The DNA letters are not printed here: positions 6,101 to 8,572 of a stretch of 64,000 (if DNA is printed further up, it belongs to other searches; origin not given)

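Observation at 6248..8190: Tail fibre carrying a GH2-family exo-glycosidase catalytic module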

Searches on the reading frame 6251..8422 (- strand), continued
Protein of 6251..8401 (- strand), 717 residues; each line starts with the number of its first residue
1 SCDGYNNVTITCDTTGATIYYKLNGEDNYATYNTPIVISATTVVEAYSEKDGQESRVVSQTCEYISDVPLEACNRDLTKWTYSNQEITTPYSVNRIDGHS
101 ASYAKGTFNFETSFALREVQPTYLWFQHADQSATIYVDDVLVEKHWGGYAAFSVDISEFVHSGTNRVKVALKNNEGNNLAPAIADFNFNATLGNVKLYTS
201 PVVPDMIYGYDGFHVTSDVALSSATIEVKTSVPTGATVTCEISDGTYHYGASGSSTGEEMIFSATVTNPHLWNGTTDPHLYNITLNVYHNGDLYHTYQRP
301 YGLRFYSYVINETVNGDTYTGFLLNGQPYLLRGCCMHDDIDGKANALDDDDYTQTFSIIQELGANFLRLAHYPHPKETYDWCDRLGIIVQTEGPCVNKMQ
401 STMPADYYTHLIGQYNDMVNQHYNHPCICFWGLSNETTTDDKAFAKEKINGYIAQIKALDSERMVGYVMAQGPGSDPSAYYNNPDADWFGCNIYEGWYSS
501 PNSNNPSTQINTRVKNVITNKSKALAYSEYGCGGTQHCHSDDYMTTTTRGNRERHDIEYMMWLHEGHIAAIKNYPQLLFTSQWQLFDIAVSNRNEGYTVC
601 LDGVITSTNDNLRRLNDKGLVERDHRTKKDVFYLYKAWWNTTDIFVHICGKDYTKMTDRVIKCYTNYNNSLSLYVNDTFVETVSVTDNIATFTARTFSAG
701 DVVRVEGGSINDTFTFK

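Call 42: find_encoding_contigs(protein=P0010, flank=10000, max_places=2)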
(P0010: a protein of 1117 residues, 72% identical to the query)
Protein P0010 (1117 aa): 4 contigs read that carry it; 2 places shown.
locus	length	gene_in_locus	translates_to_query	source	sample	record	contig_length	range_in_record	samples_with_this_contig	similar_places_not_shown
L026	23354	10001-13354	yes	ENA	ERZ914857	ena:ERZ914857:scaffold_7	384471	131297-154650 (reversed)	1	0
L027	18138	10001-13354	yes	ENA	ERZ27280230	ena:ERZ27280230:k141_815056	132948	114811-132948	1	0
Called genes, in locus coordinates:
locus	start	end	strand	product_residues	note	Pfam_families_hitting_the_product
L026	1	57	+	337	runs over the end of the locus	PF01073:3Beta_HSD, PF01370:Epimerase, PF02719:Polysacc_synt_2, PF04321:RmlD_sub_bind, PF16363:GDP_Man_Dehyd, PF07993:NAD_binding_4 (weak), PF13460:NAD_binding_10 (weak)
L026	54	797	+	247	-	-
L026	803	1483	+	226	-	PF18922:DUF5672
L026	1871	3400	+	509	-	PF24243:Phage_tail_C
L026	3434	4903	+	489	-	-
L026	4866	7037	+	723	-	-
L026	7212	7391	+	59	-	-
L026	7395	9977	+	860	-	PF02368:Big_2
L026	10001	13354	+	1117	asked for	PF00703:Glyco_hydro_2, PF02836:Glyco_hydro_2_C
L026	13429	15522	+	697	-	-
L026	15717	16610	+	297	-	-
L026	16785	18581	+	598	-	-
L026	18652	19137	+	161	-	PF00132:Hexapep, PF14602:Hexapep_2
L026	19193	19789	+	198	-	-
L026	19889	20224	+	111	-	-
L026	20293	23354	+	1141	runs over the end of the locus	PF17482:Phage_sheath_1C (weak)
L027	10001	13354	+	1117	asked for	PF00703:Glyco_hydro_2, PF02836:Glyco_hydro_2_C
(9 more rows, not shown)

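Call 44: search_protein_families(library=phrogs, proteins=[L026:1871-3400:+, L026:3434-4903:+, L026:4866-7037:+, L026:7395-9977:+, L026:13429-15522:+, L026:15717-16610:+, L026:16785-18581:+, L026:20293-23352:+], max_evalue=0.001)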
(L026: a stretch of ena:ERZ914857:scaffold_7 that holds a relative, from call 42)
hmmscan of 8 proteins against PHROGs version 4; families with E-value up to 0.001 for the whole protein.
L026:1871-3400:+ (509 aa): 4 families
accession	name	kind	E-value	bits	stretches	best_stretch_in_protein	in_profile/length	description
phrog_25468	-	unknown function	7e-41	141.7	3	167-360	91-284/528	-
phrog_1560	-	unknown function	1.8e-06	29.3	1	473-507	27-61/63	-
phrog_1857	-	connector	4.4e-06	28.1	1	445-483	39-77/78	head-tail connector protein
phrog_14251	-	unknown function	0.00021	21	0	42-172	203-334/539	-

L026:3434-4903:+ (489 aa): 0 families

L026:4866-7037:+ (723 aa): 3 families
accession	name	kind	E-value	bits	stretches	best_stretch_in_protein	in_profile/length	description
phrog_36886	-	unknown function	5.2e-15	56.1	1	26-94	198-266/605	-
phrog_38707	-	unknown function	9.1e-12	45.4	1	18-108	331-421/675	-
phrog_8437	-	unknown function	0.00045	20.8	0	25-55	81-111/230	-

L026:7395-9977:+ (860 aa): 15 families
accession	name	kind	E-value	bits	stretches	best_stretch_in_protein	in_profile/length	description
phrog_215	-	head and packaging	2.5e-27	97.1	1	564-658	214-309/491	structural protein with Ig domain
phrog_9915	-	unknown function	1.4e-19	70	2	311-519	1199-1391/1813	-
phrog_341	-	tail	2.2e-18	67.8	1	568-655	62-150/154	major tail protein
phrog_10059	-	unknown function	9.6e-15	55.2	1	573-655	184-264/345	-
phrog_41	-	tail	8.9e-14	52.7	1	569-654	156-244/245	major tail protein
phrog_22121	-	unknown function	6.3e-13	48.7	1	566-655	480-567/765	-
phrog_28902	-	tail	7.7e-12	45.2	1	567-649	196-279/709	major tail protein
phrog_885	-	tail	2e-11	44.5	1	560-655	188-289/338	major tail protein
phrog_1280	-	other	8.5e-11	42.9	1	530-653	121-245/248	Ig domain containing protein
phrog_290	-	tail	1.4e-09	38.8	1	544-653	315-410/411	minor tail protein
phrog_3575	-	tail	3.1e-08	34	1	568-653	374-459/461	major tail protein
phrog_35892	-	unknown function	8.3e-08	31.3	1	538-650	844-954/1181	-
phrog_853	-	tail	7.1e-07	29.7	1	568-652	159-246/254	major tail protein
phrog_14417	-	tail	9.2e-07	27.9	1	530-653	250-373/1005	tail fiber protein; host specificity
phrog_88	-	tail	0.00021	21.8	1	574-645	227-288/291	major tail protein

L026:13429-15522:+ (697 aa): 0 families

L026:15717-16610:+ (297 aa): 2 families
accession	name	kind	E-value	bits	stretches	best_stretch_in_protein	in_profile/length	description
phrog_35892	-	unknown function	3.4e-52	178.3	2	61-230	84-242/1181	-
phrog_18805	-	unknown function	1.3e-31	111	3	137-230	263-360/457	-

L026:16785-18581:+ (598 aa): 0 families

L026:20293-23352:+ (1020 aa): 2 families
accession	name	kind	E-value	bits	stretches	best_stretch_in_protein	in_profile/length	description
phrog_23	-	tail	4.3e-28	99.3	2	626-1018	95-347/496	tail sheath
phrog_10581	-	tail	5.9e-07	29.2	1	867-999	635-764/915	tail sheath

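Call 57: predict_structure(alignment_id=A1)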
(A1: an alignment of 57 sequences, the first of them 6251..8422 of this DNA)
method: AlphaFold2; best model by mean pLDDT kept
length: 724 residues; sequences in the alignment: 57
mean_pLDDT: 90.9   pTM: 0.90
mean pLDDT of the five models: 90.9, 90.6, 90.5, 89.9, 87.5
residues with pLDDT >= 90: 517; 70-90: 183; 50-70: 23; < 50: 1
segments of 3 or more residues with pLDDT < 50: none
pLDDT, mean of each block of 10 residues (from residue 1): 89 90 96 94 91 95 91 91 91 91 62 92 92 89 97 85 95 93 84 77 95 95 96 97 97 95 97 94 84 97 96 97 95 95 86 90 94 88 93 93 90 93 93 96 91 96 95 84 87 94 84 93 95 84 84 75 86 93 94 80 80 81 85 92 92 94 94 95 98 96 96 95 92
secondary structure, 60 per line:
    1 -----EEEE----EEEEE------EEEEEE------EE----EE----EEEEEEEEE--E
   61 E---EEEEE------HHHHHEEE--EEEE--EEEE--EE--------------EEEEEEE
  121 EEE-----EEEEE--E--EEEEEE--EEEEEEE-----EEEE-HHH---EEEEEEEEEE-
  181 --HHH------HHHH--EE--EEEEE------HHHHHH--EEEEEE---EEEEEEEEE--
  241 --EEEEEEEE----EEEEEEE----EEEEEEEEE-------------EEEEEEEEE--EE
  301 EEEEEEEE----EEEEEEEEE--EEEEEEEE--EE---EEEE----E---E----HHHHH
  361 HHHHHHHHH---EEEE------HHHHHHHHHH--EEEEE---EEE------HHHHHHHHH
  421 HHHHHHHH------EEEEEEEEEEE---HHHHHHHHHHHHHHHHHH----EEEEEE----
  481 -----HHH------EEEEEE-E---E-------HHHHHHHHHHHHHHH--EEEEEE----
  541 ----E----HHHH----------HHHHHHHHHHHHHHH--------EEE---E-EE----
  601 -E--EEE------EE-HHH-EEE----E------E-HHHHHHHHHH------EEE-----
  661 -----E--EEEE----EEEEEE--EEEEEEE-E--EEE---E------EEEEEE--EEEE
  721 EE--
elements in order (helices of 4 or more, strands of 3 or more residues): E6-9 E14-18 E25-30 E49-57 E65-69 H76-80 E81-83 E86-89 E92-95 E114-123 E129-133 E139-144 E147-153 E159-162 E170-179 H192-195 E202-206 H213-218 E221-226 E230-238 E243-250 E255-261 E266-274 E288-296 E299-308 E313-321 E324-331 E339-342 H356-369 E373-376 H383-392 E395-399 E403-405 H412-428 E435-445 H449-466 E471-476 E495-500 H514-528 E531-536 H550-553 H564-578 E587-589 E605-607 E621-623 H637-646 E653-655 E669-672 E677-682 E685-691 E696-698 E709-714 E717-722

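Call 60: fold_search(model_id=the predicted structure, library=pdb)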
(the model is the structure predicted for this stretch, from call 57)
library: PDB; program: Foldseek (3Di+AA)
matches with E <= 10: 1572; with E <= 0.001: 572
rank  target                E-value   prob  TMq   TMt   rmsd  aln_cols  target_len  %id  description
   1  8dhe_A                6.1e-51  1.00  0.76  0.83   3.5       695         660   26  Tannerella forsythia beta-glucuronidase (mL1) (released 2023-05-17)
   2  6mvg_A                1.4e-50  1.00  0.76  0.86   3.0       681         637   27  Crystal structure of FMN-binding beta-glucuronidase from Ruminococcus gnavus (released 2019-01-30)
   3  8dhe_C                1.9e-50  1.00  0.76  0.84   3.4       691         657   26  Tannerella forsythia beta-glucuronidase (mL1) (released 2023-05-17)
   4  3cmg                  2.3e-50  1.00  0.77  0.84   3.3       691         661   24  Crystal structure of putative beta-galactosidase from Bacteroides fragilis (released 2008-04-29)
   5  8get_A                3.5e-50  1.00  0.76  0.86   2.9       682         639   27  R. hominis 2 beta-glucuronidase bound to norquetiapine-glucuronide (released 2024-03-20)
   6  8ges_A                6.2e-50  1.00  0.76  0.85   3.0       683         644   27  R. hominis 2 beta-glucuronidase bound to UNC10201652-glucuronide (released 2024-02-14)
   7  6mvh_A                9.1e-50  1.00  0.77  0.86   3.0       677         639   27  Crystal structure of FMN-binding beta-glucuronidase from Roseburia hominis (released 2019-01-30)
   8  6mvg_B                9.1e-50  1.00  0.75  0.85   3.0       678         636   27  Crystal structure of FMN-binding beta-glucuronidase from Ruminococcus gnavus (released 2019-01-30)
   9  6mvg_C                1.1e-49  1.00  0.77  0.87   3.0       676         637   27  Crystal structure of FMN-binding beta-glucuronidase from Ruminococcus gnavus (released 2019-01-30)
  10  5z1a                  1.5e-49  1.00  0.77  0.84   3.3       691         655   24  The crystal structure of Bacteroides fragilis beta-glucuronidase in complex with uronic isofagomine (released 2018-12-12)
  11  7kgz_A                2.1e-49  1.00  0.76  0.86   3.0       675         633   29  FMN-binding beta-glucuronidase from Roseburia hominis (released 2021-11-10)
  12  7kgz_B                2.1e-49  1.00  0.75  0.86   3.1       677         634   29  FMN-binding beta-glucuronidase from Roseburia hominis (released 2021-11-10)
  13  8ges_B                4.0e-49  1.00  0.76  0.85   3.0       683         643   27  R. hominis 2 beta-glucuronidase bound to UNC10201652-glucuronide (released 2024-02-14)
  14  8ges_C                5.9e-49  1.00  0.77  0.86   2.9       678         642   27  R. hominis 2 beta-glucuronidase bound to UNC10201652-glucuronide (released 2024-02-14)
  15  6mvh_B                7.4e-49  1.00  0.76  0.86   2.9       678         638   27  Crystal structure of FMN-binding beta-glucuronidase from Roseburia hominis (released 2019-01-30)
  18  6mvf_A                1.4e-47  1.00  0.77  0.86   3.2       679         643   26  Crystal structure of FMN-binding beta-glucuronidase from Facaelibacterium prausnitzii L2-6 (released 2019-01-30)
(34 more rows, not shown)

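Call 61: fold_search(model_id=the predicted structure, library=viral)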
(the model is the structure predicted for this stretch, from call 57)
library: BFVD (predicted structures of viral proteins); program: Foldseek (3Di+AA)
matches with E <= 10: 1373; with E <= 0.001: 111
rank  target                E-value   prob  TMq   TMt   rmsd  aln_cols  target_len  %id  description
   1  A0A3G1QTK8            5.0e-11  1.00  0.30  0.30  25.4       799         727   10  Putative cellulase or glycoside hydrolase [Erwinia phage phiEaP8]
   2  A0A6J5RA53            1.1e-08  1.00  0.28  0.47   9.3       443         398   13  Glycoside hydrolase, family 5 [uncultured Caudovirales phage]
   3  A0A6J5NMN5            1.6e-08  1.00  0.13  0.14  22.1       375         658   14  CUB domain [uncultured Caudovirales phage]
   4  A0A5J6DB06            1.6e-07  1.00  0.28  0.28  18.3       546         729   12  Putative glycoside hydrolase [Erwinia phage pEp_SNUABM_01]
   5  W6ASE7                2.1e-07  0.99  0.23  0.19  28.3       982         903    8  Putative capsid and scaffold protein [Acinetobacter phage IMEAB3]
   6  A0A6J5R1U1            2.2e-07  1.00  0.25  0.33  20.5       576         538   12  Uncharacterized protein [uncultured Caudovirales phage]
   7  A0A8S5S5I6            3.2e-07  0.94  0.12  0.13  32.1       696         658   10  Hydrolase [Myoviridae sp. cthAo37]
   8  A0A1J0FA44            4.3e-07  1.00  0.28  0.48   9.9       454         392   12  (no name in the UniProt tables at hand)
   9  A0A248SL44            7.4e-07  1.00  0.30  0.27  28.1       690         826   10  Endoglucanase [Klebsiella phage SopranoGao]
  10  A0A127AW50            1.1e-06  0.97  0.10  0.09  22.7       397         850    9  Uncharacterized protein [Bacillus phage SP-15]
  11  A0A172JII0            1.3e-06  1.00  0.12  0.10  20.0       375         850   10  Uncharacterized protein [Bacillus phage AR9]
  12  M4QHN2                1.5e-06  1.00  0.13  0.10  19.6       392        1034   15  PA14 domain-containing protein [Cyanophage P-RSM1]
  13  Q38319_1              1.5e-06  0.98  0.10  0.09  19.0       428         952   10  Receptor-binding protein of phage tail base-plate Siphoviridae head domain-containing protein [Lactococcus phage BK5-T]
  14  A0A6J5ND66            1.6e-06  1.00  0.11  0.18  23.2       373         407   11  Fibronectin type III [uncultured Caudovirales phage]
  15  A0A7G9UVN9            1.7e-06  0.98  0.19  0.21  20.9       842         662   10  (no name in the UniProt tables at hand)
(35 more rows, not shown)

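Call 62: find_related_loci(query=window:6251-8203:-, collection=genome_contigs, flank=6000)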
Query window:6251-8203:- (651 aa) in genome_contigs; peptide patterns used: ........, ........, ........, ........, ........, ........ (x = any residue, [..] = any of these).
297 stretches matched a pattern; 284 encode a relative of the query (tblastn E <= 1e-3); the best 80 are kept; 80 distinct loci.
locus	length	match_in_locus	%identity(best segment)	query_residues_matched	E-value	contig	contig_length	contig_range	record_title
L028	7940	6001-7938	69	2-640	0e+0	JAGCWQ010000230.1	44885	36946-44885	MAG: Paludibacteraceae bacterium isolate RGIG10190 Yak_Rumen-5__c2216307, whole genome shotgun sequence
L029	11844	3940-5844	68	5-642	0e+0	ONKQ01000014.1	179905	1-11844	uncultured Bacteroidales bacterium isolate RUG390 genome assembly, contig: scaffold_93, whole genome shotgun sequence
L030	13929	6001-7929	66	1-650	0e+0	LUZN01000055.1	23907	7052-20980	MAG: Bacteroidales bacterium Bact_22 Bact_22_contig_2192, whole genome shotgun sequence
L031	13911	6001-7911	66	11-650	0e+0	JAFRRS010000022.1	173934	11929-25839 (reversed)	MAG: Bacteroidales bacterium isolate RGIG2740 Goat_Omasum-4__c393077, whole genome shotgun sequence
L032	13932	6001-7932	66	5-650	0e+0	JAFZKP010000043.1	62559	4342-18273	MAG: Bacteroidales bacterium isolate RGIG7852 Water_buffalos_Reticulum-4__c908386, whole genome shotgun sequence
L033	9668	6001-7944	65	5-650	0e+0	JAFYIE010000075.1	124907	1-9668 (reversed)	MAG: Bacteroidales bacterium isolate RGIG7113 Water_buffalos_Abomasum-3__c111465, whole genome shotgun sequence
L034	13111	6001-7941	65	4-650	0e+0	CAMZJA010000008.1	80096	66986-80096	MAG TPA_asm: uncultured Bacteroidales bacterium isolate SRR10912535_bin.87_metaWRAP_v1.3_MAG genome assembly, contig: ER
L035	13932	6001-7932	66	5-650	0e+0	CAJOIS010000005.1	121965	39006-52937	uncultured Bacteroidales bacterium isolate Red_deer_4_mag_37 genome assembly, contig: scaffold_316, whole genome shotgun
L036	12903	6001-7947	64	1-650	0e+0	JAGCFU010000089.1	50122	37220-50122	MAG: Bacteroidales bacterium isolate RGIG9752 Yak_Omasum-4__c1042783, whole genome shotgun sequence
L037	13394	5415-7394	62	1-645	0e+0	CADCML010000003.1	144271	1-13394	MAG: uncultured Bacteroidia bacterium isolate RUG14786 genome assembly, contig: RUG14786_asm_3, whole genome shotgun seq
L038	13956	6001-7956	67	5-650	0e+0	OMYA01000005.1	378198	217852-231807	uncultured Bacteroidales bacterium isolate RUG079 genome assembly, contig: scaffold_33, whole genome shotgun sequence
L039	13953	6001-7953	74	1-648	0e+0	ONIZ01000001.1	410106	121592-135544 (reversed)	uncultured Firmicutes bacterium isolate RUG343 genome assembly, contig: scaffold_25, whole genome shotgun sequence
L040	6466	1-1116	68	278-650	1e-174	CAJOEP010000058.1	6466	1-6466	uncultured Bacteroidales bacterium isolate Red_deer_2_mag_30 genome assembly, contig: scaffold_45872, whole genome shotg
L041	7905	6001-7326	60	223-650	4e-165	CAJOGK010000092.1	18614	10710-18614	uncultured Prevotella sp. isolate Sheep_2_mag_111 genome assembly, contig: scaffold_11462, whole genome shotgun sequence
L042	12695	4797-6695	35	10-620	2e-106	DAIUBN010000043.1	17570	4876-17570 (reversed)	MAG TPA_asm: Bacteroidaceae bacterium isolate CTOTU1919 NODE_1081_length_17570_cov_5.123152, whole genome shotgun sequen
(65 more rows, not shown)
